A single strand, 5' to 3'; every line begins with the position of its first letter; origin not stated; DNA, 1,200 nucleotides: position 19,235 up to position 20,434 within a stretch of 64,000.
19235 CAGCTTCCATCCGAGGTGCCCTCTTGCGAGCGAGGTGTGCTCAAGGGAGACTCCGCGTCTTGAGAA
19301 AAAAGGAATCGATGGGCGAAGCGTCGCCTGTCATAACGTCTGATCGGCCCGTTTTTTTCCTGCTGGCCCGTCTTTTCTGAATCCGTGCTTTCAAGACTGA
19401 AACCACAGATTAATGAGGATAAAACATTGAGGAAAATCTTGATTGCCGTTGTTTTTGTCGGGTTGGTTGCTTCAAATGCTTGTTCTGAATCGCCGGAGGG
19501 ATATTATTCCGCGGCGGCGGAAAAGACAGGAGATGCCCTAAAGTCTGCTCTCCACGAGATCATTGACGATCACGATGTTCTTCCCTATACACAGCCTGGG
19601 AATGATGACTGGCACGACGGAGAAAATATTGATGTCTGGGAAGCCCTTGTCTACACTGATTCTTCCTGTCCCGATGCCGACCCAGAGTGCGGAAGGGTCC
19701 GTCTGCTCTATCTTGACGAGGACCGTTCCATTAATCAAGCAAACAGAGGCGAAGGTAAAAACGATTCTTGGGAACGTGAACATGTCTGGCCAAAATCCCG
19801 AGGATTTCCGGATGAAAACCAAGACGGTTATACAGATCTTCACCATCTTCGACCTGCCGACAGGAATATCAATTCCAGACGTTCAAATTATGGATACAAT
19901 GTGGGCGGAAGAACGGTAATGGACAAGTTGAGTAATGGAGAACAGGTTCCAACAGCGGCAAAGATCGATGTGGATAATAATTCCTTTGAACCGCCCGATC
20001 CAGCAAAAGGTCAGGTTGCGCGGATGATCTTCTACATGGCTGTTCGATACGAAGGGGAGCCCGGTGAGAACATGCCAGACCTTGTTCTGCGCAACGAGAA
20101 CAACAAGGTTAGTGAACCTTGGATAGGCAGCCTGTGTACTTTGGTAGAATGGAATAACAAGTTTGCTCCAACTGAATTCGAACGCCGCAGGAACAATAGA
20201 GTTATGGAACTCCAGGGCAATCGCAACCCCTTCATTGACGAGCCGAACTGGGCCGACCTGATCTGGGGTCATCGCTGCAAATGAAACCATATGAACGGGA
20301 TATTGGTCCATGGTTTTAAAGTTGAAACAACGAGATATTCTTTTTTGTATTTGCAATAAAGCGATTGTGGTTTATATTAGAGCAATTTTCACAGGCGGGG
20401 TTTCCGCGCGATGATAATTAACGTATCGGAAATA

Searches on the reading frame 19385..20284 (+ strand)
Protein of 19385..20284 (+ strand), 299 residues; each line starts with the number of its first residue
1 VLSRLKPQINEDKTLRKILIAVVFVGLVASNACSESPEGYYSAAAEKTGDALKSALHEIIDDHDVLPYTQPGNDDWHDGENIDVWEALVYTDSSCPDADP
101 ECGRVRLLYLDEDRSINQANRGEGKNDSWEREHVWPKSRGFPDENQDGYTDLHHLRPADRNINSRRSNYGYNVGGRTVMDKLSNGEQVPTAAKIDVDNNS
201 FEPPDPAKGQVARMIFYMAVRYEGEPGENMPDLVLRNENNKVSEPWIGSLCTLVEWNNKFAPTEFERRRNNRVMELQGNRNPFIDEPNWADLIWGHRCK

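Call 57: search_protein_families(library=pfam, proteins=[window:19385-20284:+], max_evalue=0.001)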
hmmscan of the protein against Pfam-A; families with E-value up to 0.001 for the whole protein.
window:19385-20284:+ (299 aa): 1 family
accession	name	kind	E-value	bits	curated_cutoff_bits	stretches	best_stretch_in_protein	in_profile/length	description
PF04231.19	Endonuclease_1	-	1.2e-40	140.1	25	1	48-287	1-234/235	Endonuclease I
